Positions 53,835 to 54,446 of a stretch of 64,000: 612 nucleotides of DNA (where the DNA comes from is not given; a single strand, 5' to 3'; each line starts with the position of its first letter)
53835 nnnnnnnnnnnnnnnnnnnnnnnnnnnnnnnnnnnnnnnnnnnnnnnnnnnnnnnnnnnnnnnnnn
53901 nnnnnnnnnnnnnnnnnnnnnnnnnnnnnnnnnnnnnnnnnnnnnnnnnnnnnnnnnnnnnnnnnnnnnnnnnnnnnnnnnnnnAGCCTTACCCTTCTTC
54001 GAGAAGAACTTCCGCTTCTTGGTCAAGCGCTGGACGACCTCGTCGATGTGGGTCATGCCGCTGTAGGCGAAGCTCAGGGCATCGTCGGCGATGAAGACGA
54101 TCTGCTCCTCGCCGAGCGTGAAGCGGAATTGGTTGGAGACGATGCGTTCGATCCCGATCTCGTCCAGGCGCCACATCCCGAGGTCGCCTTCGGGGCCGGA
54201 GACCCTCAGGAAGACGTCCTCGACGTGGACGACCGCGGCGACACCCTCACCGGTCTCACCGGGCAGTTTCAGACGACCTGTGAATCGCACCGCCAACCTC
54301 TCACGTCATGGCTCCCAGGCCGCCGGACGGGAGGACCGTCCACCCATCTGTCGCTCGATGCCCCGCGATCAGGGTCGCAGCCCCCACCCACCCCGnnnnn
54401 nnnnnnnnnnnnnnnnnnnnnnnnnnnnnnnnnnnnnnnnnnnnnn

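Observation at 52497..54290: Unclassified modular protein with a ~270-residue polyanionic Ala/Glu/Gln tract, wedged between gcvP and a gamma-CA-like gene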

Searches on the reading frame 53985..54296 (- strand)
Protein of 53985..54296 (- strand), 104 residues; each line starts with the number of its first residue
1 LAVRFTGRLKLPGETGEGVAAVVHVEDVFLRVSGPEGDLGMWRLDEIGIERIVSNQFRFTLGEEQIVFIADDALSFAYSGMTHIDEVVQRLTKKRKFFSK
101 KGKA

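Call 8: find_homologous_proteins(query=window:53985-54296:-, max_evalue=0.01)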
Query seq(104 aa): no candidate shares three 5-residue words with the query. No homologue found.
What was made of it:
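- Tried and rejected: A word-index search with the N-domain alone found nothing (call 8).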

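Call 16: search_solved_structures(query=window:53985-54296:-, max_evalue=10)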
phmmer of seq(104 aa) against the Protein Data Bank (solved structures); distinct sequences matched with E-value up to 10: 1.
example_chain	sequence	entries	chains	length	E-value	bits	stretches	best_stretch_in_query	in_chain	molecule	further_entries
5ioo_A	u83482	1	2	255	0.25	14.8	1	4-89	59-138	AvpA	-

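Call 18: search_protein_representatives(protein=window:53985-54296:-)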
Query: 104 residues. Proteins with E-value up to 0.001 (for the whole library): 226; up to 1e-10: 53; up to 1e-30: 0. The best 150 are listed.
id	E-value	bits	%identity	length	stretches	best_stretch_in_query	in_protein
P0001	1.2e-23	99.2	54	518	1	3-96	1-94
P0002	2.6e-23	98.2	48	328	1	4-97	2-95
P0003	8.1e-23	96.6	49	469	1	5-103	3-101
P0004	8.9e-23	96.4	51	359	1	7-97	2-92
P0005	3.3e-21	91.4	49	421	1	4-101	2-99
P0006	4.9e-21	90.9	47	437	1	5-101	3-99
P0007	6.7e-21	90.4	48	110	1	3-97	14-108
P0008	6.9e-21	90.4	47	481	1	5-102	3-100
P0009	6.9e-21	90.4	46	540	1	4-97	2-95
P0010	9.2e-21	90.0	44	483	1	4-102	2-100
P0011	1.9e-20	89.0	46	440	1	5-102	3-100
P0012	3.4e-20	88.2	41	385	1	4-102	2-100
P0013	3.8e-20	88.0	47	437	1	5-101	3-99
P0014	4.0e-20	87.9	45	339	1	4-96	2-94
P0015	4.8e-20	87.7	45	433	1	4-102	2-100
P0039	2.1e-15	72.8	37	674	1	4-101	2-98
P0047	5.9e-12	61.7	40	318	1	3-93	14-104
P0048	7.0e-12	61.5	40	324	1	3-100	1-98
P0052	8.4e-11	58.0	37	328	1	3-88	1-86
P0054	1.4e-10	57.3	37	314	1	4-96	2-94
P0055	2.6e-10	56.5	38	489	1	4-90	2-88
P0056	2.6e-10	56.4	38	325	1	3-87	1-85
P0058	4.1e-10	55.8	40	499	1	3-86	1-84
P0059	4.3e-10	55.8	32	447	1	4-96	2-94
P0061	5.9e-10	55.3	38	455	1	4-85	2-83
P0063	6.6e-10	55.2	35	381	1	3-91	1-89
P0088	3.8e-08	49.5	39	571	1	3-85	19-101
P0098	7.3e-08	48.6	35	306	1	4-88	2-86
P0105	1.2e-07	47.9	34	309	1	4-90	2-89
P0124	6.2e-07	45.6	35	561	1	3-86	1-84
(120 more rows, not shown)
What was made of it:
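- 54000..54290 (-): N-terminal PH-like domain, residues 1-97: seven beta-strands followed by a C-terminal helix (71-96/97). 226 cluster representatives match at E<=1e-3 (call 18).
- It always sits at residues 1-100 of proteins mostly 200-860 aa long (call 18).
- Tried and rejected: The exhaustive HMMER search (call 18) was what revealed the family.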

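Call 22: list_cluster_members(proteins=[P0001, P0002, P0005, P0012, P0039, P0055, P0124, P0054, P0047, P0098])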
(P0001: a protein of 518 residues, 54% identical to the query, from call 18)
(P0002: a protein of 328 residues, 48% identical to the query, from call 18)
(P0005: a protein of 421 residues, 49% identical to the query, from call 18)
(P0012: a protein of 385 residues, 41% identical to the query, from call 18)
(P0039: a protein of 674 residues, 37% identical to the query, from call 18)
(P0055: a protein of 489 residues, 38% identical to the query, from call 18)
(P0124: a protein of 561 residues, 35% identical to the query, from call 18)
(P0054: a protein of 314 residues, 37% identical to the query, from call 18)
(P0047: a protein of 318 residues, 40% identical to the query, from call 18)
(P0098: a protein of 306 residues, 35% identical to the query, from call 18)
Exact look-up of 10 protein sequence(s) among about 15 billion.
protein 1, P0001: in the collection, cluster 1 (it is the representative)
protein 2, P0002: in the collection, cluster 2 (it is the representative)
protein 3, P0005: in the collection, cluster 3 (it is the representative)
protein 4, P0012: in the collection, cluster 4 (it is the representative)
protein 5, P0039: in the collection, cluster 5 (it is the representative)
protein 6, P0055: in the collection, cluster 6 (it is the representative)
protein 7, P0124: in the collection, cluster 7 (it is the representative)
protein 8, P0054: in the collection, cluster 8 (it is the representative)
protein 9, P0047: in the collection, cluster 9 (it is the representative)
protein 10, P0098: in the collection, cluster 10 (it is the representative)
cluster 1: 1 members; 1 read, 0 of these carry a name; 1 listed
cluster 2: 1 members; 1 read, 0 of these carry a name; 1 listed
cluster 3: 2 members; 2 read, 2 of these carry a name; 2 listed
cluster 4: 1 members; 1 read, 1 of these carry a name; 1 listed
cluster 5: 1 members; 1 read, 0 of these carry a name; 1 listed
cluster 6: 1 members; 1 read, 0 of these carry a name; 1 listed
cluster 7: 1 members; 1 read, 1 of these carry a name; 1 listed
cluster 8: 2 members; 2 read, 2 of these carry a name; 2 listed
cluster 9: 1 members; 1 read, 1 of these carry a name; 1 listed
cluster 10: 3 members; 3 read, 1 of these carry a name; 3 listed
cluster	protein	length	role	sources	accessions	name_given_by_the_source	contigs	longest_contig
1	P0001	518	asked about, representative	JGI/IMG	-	-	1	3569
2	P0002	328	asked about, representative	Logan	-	-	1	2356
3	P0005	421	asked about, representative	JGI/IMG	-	hypothetical protein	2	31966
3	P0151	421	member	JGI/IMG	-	hypothetical protein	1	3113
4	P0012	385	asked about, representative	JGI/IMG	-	hypothetical protein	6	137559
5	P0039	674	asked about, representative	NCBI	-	-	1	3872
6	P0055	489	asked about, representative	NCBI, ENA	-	-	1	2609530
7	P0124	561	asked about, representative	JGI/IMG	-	hypothetical protein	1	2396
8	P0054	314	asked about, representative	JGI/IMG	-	hypothetical protein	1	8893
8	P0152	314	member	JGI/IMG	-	hypothetical protein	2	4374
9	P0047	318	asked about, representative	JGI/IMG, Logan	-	hypothetical protein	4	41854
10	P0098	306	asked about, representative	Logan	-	-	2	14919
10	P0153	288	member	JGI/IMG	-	hypothetical protein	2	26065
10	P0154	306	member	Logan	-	-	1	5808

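Call 26: search_solved_structures(query=A1, max_evalue=10)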
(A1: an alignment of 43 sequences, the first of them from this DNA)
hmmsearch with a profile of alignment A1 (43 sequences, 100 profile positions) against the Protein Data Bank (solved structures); distinct sequences matched with E-value up to 10: 4.
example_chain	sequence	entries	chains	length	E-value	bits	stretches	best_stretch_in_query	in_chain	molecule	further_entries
1hy8_A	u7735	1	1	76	0.058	16.5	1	20-69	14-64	ACYL CARRIER PROTEIN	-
2x2b_A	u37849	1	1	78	0.058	16.5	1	20-69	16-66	ACYL CARRIER PROTEIN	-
1f80_D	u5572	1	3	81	0.088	15.9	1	19-69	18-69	ACYL CARRIER PROTEIN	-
2ava_A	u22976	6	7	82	0.87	12.7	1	24-65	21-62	Acyl carrier protein I, chloroplast | Acyl Carrier Protein | ACYL CARRIER PROTEIN 1, CHLOROPLASTIC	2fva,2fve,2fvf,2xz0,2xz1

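Call 29: find_related_loci(query=A2, collection=genome_contigs, flank=8000)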
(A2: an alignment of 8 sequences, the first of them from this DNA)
Query A2 (102 aa) in genome_contigs; peptide patterns used: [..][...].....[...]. (x = any residue, [..] = any of these).
137 stretches matched a pattern; 21 encode a relative of the query (tblastn E <= 1e-3); 21 distinct loci.
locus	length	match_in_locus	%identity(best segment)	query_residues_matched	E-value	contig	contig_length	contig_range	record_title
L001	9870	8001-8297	48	3-101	2e-28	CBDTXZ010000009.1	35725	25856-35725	MAG TPA_asm: uncultured bacterium isolate ERR2431957_binner23_Refined_4 genome assembly, contig: ERZ23878503.99, whole g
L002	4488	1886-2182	49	3-101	1e-28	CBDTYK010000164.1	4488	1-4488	MAG TPA_asm: uncultured bacterium isolate ERR2431959_concoct_71 genome assembly, contig: ERZ23878264.10923, whole genome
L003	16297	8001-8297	48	3-101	5e-28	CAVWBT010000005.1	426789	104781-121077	MAG: uncultured bacterium isolate MFD09779.bin.1.133 genome assembly, contig: contig_30721, whole genome shotgun sequenc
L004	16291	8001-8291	48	3-99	4e-27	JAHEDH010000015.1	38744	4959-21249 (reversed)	MAG: bacterium isolate Ww195 NODE_1081_length_38744_cov_4.380809, whole genome shotgun sequence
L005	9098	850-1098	46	1-83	3e-21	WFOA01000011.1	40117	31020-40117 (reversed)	MAG: Acidimicrobiia bacterium isolate S012_128 k151_118974, whole genome shotgun sequence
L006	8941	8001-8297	35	1-99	1e-19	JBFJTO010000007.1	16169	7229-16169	MAG: Acidimicrobiia bacterium isolate Mix_sand19.2022.05.D.20 k141_1532175_length_16169_cov_8.5935, whole genome shotgun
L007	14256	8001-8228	46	14-89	9e-17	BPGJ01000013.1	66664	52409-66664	MAG: Acidimicrobiia bacterium KatS3mg011 DNA, contig_17952, whole genome shotgun sequence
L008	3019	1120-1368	33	1-83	6e-14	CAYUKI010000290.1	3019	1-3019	MAG TPA_asm: uncultured Acidimicrobiia bacterium isolate binchicken_co292_92 genome assembly, contig: NODE_18285_length_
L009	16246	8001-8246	33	1-82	2e-13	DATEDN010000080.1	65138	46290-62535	MAG TPA_asm: Acidimicrobiia bacterium isolate SMAG_U8708 k141_1309904, whole genome shotgun sequence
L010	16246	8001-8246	33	1-82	3e-13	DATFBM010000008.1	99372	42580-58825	MAG TPA_asm: Acidimicrobiia bacterium isolate SMAG_U8528 k141_566507, whole genome shotgun sequence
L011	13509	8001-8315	32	1-100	6e-13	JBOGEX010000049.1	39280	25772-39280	MAG: Acidimicrobiia bacterium isolate M3-S_metawrap_bin.203 k127_284529, whole genome shotgun sequence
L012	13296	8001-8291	31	1-92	5e-13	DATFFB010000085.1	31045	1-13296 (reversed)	MAG TPA_asm: Acidimicrobiia bacterium isolate SMAG_U8623 k141_2020653, whole genome shotgun sequence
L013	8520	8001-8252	38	1-84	9e-13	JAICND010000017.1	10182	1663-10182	MAG: Acidimicrobiia bacterium isolate OF_bin.28 k141_1779874_length_10182_cov_7.0000, whole genome shotgun sequence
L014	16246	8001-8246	32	1-82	1e-12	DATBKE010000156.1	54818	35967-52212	MAG TPA_asm: Acidimicrobiia bacterium isolate SMAG_U3938 k141_4188384, whole genome shotgun sequence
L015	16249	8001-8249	33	1-83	1e-12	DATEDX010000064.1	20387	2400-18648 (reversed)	MAG TPA_asm: Acidimicrobiia bacterium isolate SMAG_U8718 k141_748557, whole genome shotgun sequence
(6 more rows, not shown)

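Call 33: predict_structure(alignment_id=A1)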
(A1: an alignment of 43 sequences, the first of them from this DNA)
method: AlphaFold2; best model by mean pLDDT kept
length: 102 residues; sequences in the alignment: 43
mean_pLDDT: 91.7   pTM: 0.79
mean pLDDT of the five models: 91.7, 90.0, 89.7, 89.3, 87.9
residues with pLDDT >= 90: 85; 70-90: 6; 50-70: 9; < 50: 2
segments of 3 or more residues with pLDDT < 50: none
pLDDT, mean of each block of 10 residues (from residue 1): 96 94 97 97 96 96 97 96 93 63 49
secondary structure, 60 per line:
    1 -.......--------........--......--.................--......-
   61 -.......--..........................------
elements in order: E2-8 E17-24 E27-32 E35-41 E45-51 E54-59 E62-68 H71-96
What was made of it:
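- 54000..54290 (-): AlphaFold pLDDT is 91.7 (call 33).
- On PH-like superfold: AlphaFold pLDDT is 91.7, with strands 2-8, 17-24, 27-32, 35-41, 45-51, 54-59 and 62-68 and helix 71-96 (call 33).
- The PH-like fold has pLDDT 91.7 (call 33).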

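Call 35: find_homologous_proteins(query=A1, max_evalue=0.001)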
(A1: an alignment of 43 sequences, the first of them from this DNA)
Query A1 (43 sequences) (102 aa, profile of the alignment): 22 proteins with E <= 0.001 among 657 candidates.
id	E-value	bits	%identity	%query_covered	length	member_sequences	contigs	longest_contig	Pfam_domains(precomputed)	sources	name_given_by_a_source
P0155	2.7e-30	122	32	97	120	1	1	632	-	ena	-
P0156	5.0e-29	118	42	86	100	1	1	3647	-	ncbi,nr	ncbi:MAG TPA: hypothetical protein VFZ15_02255, partial [Acidimicrobiia bacterium]|nr:hypothetical p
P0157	7.2e-29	117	38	86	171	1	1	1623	-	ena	-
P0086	1.9e-28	116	34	86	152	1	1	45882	-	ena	-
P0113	3.1e-28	115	39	80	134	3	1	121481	-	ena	-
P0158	4.1e-28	115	33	87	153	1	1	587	-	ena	-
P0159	4.4e-28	115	35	82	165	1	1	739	-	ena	-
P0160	7.5e-28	114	41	86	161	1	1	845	-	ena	-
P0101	9.2e-28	114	37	87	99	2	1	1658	-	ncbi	-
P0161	1.1e-27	114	33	99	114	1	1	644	-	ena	-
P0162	1.3e-27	113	29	91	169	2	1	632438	-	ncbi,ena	-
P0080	2.6e-27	112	30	92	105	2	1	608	-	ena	-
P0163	2.6e-27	112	34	80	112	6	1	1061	-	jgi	jgi:hypothetical protein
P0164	1.8e-22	97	32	76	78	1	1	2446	-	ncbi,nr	ncbi:MAG TPA: hypothetical protein VK969_11400, partial [Acidimicrobiia bacterium]|nr:hypothetical p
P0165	2.4e-20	90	33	78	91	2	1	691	-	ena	-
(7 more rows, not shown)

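Call 36: fold_search(model_id=the predicted structure, library=pdb)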
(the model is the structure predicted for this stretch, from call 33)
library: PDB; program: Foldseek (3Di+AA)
matches with E <= 10: 977; with E <= 0.001: 0
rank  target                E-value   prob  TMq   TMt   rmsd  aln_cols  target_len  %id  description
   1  1zc4_B                1.2e-03  1.00  0.72  0.66   3.6       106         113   13  Crystal structure of the Ral-binding domain of Exo84 in complex with the active RalA (released 2005-06-14)
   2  1zc3_B                1.3e-03  1.00  0.71  0.67   3.7       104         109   12  Crystal structure of the Ral-binding domain of Exo84 in complex with the active RalA (released 2005-06-14)
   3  5c6r_A                1.6e-03  1.00  0.63  0.59   3.9       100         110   14  Crystal structure of PH domain of ASAP1 (released 2015-10-07)
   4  3u12_A                1.7e-03  1.00  0.53  0.52   5.4       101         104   16  The pleckstrin homology (PH) domain of USP37 (released 2011-11-09)
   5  4emo_B                1.8e-03  1.00  0.66  0.67   3.6        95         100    9  Crystal structure of the PH domain of SHARPIN (released 2012-05-02)
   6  2oqb_B                2.1e-03  1.00  0.51  0.50   4.7        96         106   17  Crystal structure of the N-terminal domain of coactivator-associated methyltransferase 1 (CARM1) (released 2007-10-30)
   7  1rj2_A                2.4e-03  1.00  0.71  0.26   3.2       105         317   10  Crystal structure of the DH/PH fragment of Dbs without bound GTPase (released 2004-06-29)
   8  8qqf_C                3.2e-03  1.00  0.63  0.55   3.1       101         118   11  TBC1D23 PH domain complexed with STX16 TLY motif (released 2024-04-10)
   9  3au4_A                3.2e-03  1.00  0.64  0.15   3.8        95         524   14  Structure of the human myosin-X MyTH4-FERM cassette bound to its specific cargo, DCC (released 2011-07-13)
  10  1kzg_C                4.0e-03  1.00  0.75  0.26   5.0       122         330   11  DbsCdc42(Y889F) (released 2002-03-20)
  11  5c79_B                4.3e-03  1.00  0.67  0.66   3.4        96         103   11  PH domain of ASAP1 in complex with diC4-PtdIns(4,5)P2 (released 2015-10-07)
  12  5c6r_B                4.5e-03  1.00  0.62  0.59   3.8       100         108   14  Crystal structure of PH domain of ASAP1 (released 2015-10-07)
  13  3p7z_A                5.1e-03  1.00  0.64  0.27   3.4       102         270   17  Crystal structure of the Neurofibromin Sec14-PH module containing the patient derived mutation I1584V (released 2010-12-08)
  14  5c79_A                5.4e-03  1.00  0.66  0.65   3.4        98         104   11  PH domain of ASAP1 in complex with diC4-PtdIns(4,5)P2 (released 2015-10-07)
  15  2da0_MODEL_1_A        5.4e-03  1.00  0.65  0.60   4.2       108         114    9  Solution structure of the PH domain of PIP2-dependent ARF1 GTPase-activating protein from human (released 2006-06-13)
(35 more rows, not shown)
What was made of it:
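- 54000..54290 (-): All top Foldseek PDB hits are PH, PTB, EVH1 or FERM-F3 domains with TM 0.6-0.77 (call 36).
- On PH-like superfold: All top 50 Foldseek PDB hits are PH, PTB, EVH1 or FERM-F3 domains (call 36).
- Closest known: Pleckstrin-homology. Same: Foldseek TM scores are 0.6-0.77 to Exo84, ASAP1, SHARPIN and Dbs PH domains (call 36).
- The PH superfold is often used for membrane or peptide recognition (call 36 hits).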

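Call 37: find_encoding_contigs(protein=P0055, flank=8000, max_places=3)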
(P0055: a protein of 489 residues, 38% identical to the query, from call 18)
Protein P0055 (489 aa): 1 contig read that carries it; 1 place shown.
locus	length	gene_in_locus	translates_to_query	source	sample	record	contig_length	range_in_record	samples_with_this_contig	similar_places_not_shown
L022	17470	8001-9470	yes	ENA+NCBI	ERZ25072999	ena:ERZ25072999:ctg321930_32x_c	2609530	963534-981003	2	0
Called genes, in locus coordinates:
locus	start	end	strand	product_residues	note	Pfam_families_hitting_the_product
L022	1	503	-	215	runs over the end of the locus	PF12900:Pyridox_ox_2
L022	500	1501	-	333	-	PF01210:NAD_Gly3P_dh_N, PF02558:ApbA, PF03807:F420_oxidored (weak), PF07479:NAD_Gly3P_dh_C, PF20618:GPD_NAD_C_bact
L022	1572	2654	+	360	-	PF01926:MMR_HSR1, PF02421:FeoB_N, PF06071:YchF-GTPase_C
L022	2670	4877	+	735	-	PF00999:Na_H_Exchanger, PF00582:Usp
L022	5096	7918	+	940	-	PF02347:GDC-P, PF01212:Beta_elim_lyase (weak), PF21478:GcvP2_C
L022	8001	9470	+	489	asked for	-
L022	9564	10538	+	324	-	PF00483:NTP_transferase, PF22640:ManC_GMP_beta-helix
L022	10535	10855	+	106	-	PF13442:Cytochrome_CBB3, PF00034:Cytochrom_C (faint)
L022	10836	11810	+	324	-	PF18374:Enolase_like_N, PF13378:MR_MLE_C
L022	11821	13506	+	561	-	PF02776:TPP_enzyme_N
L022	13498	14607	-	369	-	PF00425:Chorismate_bind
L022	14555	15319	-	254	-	PF01177:Asp_Glu_race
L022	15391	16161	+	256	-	PF00106:adh_short, PF08659:KR (weak), PF13561:adh_short_C2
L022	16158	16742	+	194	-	PF01965:DJ-1_PfpI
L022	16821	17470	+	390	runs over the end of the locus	PF06181:Urate_ox_N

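Call 38: find_encoding_contigs(protein=P0012, flank=8000, max_places=3)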
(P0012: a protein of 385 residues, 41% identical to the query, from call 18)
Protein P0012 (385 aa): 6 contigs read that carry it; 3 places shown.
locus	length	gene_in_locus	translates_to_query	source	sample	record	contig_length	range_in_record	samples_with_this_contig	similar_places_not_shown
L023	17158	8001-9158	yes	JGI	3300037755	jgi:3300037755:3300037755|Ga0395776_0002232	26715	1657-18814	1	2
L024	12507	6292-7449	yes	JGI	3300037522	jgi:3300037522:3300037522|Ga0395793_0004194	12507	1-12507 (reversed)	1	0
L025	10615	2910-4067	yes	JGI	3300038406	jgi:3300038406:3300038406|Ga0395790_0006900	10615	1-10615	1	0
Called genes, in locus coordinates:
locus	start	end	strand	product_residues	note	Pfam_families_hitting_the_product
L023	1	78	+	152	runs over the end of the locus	PF01575:MaoC_dehydratas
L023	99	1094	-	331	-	PF01210:NAD_Gly3P_dh_N, PF02558:ApbA (weak), PF03807:F420_oxidored (weak), PF07479:NAD_Gly3P_dh_C, PF20618:GPD_NAD_C_bact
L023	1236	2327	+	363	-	PF01926:MMR_HSR1, PF02421:FeoB_N, PF06071:YchF-GTPase_C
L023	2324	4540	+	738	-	PF00999:Na_H_Exchanger, PF00582:Usp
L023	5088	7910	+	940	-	PF02347:GDC-P, PF21478:GcvP2_C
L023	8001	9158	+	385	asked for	-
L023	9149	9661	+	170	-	PF25087:GMPPB_C (faint), PF00132:Hexapep (faint), PF25084:LbH_EIF2B (faint), PF21711:DCTN5 (weak), PF14602:Hexapep_2 (faint)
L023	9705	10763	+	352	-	PF00483:NTP_transferase, PF12804:NTP_transf_3, PF22640:ManC_GMP_beta-helix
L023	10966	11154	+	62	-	PF13442:Cytochrome_CBB3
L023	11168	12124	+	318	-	PF18374:Enolase_like_N, PF13378:MR_MLE_C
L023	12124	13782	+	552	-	PF02776:TPP_enzyme_N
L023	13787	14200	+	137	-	PF18029:Glyoxalase_6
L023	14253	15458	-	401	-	PF00425:Chorismate_bind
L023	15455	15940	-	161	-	-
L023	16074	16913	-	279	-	PF01177:Asp_Glu_race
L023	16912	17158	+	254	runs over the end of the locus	PF00106:adh_short, PF08659:KR (weak), PF13561:adh_short_C2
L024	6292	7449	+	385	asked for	-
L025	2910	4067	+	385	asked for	-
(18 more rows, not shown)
